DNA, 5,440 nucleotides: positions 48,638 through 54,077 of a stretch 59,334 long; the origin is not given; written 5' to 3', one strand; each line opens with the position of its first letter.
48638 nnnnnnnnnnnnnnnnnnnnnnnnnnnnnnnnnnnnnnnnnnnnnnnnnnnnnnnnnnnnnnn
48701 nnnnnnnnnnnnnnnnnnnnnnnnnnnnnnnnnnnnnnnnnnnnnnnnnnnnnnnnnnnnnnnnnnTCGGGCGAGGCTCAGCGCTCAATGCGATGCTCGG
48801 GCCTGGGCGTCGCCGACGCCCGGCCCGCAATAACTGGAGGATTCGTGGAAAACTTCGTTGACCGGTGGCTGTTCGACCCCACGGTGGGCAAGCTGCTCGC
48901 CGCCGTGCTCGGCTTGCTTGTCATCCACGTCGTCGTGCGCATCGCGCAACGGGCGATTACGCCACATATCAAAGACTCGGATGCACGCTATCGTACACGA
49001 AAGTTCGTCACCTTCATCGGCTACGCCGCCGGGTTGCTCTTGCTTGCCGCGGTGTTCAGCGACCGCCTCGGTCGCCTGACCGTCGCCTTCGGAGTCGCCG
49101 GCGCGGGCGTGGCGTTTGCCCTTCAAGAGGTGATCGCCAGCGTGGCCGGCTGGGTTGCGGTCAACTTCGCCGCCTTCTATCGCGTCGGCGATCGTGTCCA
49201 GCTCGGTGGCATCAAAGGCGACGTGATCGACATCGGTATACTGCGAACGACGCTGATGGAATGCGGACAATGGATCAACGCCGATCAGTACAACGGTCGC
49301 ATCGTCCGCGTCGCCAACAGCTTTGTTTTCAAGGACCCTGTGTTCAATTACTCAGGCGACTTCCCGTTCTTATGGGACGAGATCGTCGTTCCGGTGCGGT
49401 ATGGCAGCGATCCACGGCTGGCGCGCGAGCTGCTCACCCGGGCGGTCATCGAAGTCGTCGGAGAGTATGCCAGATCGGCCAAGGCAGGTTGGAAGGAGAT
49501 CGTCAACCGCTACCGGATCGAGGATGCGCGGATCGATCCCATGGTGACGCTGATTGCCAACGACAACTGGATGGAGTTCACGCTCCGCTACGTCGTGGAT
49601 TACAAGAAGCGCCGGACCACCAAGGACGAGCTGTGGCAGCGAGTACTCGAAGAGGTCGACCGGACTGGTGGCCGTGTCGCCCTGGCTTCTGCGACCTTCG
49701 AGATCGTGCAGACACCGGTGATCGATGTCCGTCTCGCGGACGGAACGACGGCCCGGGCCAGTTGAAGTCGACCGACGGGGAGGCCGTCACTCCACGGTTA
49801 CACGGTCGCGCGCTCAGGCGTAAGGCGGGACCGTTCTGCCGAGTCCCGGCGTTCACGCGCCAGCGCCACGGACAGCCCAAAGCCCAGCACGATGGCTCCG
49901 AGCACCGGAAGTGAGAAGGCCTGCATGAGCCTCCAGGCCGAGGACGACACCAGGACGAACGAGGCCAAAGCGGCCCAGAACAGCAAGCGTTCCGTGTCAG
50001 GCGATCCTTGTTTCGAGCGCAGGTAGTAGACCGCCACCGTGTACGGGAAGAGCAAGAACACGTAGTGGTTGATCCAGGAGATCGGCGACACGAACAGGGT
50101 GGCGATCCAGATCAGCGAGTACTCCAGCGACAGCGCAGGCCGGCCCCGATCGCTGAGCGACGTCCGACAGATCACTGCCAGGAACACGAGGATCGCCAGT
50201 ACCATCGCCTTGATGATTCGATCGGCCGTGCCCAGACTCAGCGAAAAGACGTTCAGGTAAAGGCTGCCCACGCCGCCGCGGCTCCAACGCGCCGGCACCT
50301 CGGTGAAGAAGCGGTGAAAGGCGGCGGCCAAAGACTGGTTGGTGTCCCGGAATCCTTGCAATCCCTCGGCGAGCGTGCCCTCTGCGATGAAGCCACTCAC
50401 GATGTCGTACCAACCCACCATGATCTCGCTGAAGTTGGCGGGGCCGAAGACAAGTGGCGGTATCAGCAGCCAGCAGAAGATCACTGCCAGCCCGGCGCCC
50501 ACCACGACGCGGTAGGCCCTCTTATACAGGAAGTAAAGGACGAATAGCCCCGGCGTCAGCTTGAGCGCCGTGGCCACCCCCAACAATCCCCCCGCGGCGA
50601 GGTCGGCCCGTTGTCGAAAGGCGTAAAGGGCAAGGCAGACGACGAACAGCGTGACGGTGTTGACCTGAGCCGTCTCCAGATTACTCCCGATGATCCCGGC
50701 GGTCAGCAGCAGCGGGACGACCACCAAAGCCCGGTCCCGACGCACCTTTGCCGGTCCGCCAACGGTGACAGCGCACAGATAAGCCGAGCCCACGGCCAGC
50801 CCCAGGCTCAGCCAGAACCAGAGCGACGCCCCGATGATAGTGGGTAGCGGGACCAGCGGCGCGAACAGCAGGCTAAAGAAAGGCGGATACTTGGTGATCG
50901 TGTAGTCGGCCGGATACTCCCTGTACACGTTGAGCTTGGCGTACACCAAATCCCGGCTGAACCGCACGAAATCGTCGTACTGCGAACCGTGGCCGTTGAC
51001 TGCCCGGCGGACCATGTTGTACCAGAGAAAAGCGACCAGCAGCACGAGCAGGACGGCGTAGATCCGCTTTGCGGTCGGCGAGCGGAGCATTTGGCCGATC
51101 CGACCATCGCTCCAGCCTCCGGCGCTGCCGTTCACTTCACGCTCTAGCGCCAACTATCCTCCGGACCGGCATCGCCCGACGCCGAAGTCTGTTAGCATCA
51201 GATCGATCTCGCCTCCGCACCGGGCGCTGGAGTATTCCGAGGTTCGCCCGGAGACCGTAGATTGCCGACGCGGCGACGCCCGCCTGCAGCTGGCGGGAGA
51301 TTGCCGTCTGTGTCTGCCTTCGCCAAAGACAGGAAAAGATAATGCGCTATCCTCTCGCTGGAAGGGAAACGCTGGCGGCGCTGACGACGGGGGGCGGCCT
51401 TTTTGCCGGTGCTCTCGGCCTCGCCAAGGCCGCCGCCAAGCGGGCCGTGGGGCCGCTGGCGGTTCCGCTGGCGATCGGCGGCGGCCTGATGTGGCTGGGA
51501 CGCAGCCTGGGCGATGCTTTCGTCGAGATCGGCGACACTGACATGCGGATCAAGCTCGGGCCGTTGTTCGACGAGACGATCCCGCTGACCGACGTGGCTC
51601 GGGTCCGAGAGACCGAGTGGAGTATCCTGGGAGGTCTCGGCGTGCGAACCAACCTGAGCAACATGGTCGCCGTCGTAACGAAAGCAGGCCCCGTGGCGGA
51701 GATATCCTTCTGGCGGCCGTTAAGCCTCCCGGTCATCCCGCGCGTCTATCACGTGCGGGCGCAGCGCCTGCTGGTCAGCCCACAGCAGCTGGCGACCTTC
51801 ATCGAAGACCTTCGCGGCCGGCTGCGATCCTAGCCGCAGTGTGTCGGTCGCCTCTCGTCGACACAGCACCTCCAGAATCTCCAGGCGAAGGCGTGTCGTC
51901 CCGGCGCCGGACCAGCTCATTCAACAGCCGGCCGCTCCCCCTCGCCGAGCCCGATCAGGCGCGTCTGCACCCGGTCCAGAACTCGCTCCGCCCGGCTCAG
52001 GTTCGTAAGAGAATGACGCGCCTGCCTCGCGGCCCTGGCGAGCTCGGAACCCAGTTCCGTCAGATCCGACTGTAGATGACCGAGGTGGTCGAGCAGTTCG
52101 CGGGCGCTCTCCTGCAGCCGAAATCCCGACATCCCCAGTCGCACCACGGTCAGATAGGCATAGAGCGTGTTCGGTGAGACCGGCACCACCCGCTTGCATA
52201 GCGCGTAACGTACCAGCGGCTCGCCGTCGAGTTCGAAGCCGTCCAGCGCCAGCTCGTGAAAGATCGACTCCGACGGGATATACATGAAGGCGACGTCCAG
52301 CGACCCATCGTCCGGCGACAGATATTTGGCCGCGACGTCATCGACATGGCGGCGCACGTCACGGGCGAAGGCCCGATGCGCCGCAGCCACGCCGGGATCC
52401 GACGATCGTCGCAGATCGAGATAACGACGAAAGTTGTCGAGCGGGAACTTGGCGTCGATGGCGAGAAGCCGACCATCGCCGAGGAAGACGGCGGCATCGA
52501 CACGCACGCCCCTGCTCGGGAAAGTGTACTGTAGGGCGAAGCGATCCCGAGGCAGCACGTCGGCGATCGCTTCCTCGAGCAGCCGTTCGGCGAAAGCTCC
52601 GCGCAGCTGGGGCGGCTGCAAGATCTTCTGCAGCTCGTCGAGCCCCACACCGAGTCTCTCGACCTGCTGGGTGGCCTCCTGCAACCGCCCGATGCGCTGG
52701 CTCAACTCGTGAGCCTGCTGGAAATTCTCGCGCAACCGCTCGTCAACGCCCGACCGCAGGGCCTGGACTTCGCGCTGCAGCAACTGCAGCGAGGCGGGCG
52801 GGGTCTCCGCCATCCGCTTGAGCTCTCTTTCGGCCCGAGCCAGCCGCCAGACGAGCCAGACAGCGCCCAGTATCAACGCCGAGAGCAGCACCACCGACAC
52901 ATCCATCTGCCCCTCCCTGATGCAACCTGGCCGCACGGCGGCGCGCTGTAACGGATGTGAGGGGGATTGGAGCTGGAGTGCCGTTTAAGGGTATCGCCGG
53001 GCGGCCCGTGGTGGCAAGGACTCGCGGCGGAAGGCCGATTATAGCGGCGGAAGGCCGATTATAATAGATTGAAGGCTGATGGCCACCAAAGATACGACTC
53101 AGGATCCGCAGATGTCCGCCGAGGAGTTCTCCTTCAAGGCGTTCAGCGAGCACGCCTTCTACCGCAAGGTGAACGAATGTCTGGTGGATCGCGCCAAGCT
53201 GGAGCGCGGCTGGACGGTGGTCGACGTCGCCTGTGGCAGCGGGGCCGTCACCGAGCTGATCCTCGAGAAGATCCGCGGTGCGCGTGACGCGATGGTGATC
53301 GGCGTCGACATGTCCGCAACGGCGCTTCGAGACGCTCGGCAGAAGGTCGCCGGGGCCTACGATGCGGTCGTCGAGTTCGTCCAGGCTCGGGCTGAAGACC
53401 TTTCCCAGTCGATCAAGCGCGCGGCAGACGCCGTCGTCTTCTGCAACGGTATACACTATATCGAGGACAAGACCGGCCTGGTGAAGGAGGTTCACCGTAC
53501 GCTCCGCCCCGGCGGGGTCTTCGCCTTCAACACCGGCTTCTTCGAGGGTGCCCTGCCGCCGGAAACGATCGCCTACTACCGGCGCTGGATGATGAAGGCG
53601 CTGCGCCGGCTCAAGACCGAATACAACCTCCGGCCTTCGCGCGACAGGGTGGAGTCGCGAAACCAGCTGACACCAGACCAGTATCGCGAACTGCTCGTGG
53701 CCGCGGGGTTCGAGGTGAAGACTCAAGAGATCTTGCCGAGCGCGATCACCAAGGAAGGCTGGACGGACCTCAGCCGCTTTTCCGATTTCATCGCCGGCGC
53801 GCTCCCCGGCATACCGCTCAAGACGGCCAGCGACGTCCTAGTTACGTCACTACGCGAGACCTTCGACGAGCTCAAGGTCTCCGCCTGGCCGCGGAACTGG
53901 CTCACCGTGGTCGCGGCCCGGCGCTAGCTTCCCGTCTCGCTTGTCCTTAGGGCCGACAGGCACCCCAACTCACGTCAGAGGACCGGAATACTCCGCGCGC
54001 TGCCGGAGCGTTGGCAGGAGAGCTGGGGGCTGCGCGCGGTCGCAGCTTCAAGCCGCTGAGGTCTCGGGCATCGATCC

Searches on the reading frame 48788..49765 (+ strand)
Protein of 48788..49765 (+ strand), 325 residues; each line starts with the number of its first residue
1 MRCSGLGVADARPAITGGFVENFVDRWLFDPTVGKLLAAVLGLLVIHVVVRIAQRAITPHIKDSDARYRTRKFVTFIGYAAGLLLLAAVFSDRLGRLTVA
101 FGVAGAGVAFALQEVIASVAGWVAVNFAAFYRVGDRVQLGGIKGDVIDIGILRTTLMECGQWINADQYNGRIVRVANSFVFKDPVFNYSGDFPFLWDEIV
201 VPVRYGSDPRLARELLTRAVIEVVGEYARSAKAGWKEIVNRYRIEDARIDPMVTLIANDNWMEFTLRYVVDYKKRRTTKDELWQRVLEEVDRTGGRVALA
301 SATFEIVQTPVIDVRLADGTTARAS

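Call 74: search_protein_families(library=pfam, proteins=[window:48788-49765:+], max_evalue=0.00001)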
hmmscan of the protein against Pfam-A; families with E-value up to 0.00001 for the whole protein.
window:48788-49765:+ (325 aa): 1 family
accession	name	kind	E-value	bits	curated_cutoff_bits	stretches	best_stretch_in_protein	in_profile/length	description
PF00924.24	MS_channel_2nd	-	8.8e-10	39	20.2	1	115-189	2-67/68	Mechanosensitive ion channel, beta-domain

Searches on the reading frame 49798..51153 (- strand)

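Call 74: search_protein_families(library=pfam, proteins=[window:49798-51153:-], max_evalue=0.00001)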
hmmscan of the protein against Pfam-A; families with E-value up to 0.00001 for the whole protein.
window:49798-51153:- (451 aa): 1 family
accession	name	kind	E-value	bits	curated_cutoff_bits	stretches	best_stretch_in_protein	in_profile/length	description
PF09594.16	GT87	-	1.1e-25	91.2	25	1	89-357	3-237/237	Glycosyltransferase family 87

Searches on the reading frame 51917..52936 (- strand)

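Call 74: search_protein_families(library=pfam, proteins=[window:51917-52936:-], max_evalue=0.00001)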
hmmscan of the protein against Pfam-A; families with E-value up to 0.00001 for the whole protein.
window:51917-52936:- (339 aa): 1 family
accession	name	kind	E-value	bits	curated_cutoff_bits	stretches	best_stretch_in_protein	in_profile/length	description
PF02646.22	RmuC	-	1.6e-45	155.9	26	1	51-319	8-269/291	RmuC family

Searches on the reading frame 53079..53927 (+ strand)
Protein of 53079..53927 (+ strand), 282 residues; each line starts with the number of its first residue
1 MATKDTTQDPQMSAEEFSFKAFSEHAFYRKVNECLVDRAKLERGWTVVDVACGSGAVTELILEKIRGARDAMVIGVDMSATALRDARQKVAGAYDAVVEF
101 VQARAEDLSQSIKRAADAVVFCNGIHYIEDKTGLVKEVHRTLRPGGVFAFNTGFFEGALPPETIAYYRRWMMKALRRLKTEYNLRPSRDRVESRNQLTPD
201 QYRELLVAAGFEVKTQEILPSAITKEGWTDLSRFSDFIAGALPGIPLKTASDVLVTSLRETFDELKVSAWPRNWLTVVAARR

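Call 74: search_protein_families(library=pfam, proteins=[window:53079-53927:+], max_evalue=0.00001)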
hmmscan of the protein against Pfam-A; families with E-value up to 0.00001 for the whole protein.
window:53079-53927:+ (282 aa): 7 families
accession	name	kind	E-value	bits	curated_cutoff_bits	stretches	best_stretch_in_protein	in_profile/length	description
PF13649.12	Methyltransf_25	-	1.1e-17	65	27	1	47-146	1-97/97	Methyltransferase domain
PF08242.18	Methyltransf_12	-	1.7e-17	64.3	30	1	48-148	1-98/98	Methyltransferase domain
PF08241.18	Methyltransf_11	-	2e-17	64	21.2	1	48-150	1-95/95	Methyltransferase domain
PF13847.12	Methyltransf_31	-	1.3e-16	61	27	1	43-160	3-119/145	Methyltransferase domain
PF01209.24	Ubie_methyltran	-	1.6e-15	57.6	20.1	1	22-149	29-150/233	ubiE/COQ5 methyltransferase family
PF13489.12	Methyltransf_23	-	7.6e-10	39.2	27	1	31-214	13-162/164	Methyltransferase domain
PF13578.12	Methyltransf_24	-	3e-06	28.5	26.3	1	52-150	3-102/105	Methyltransferase domain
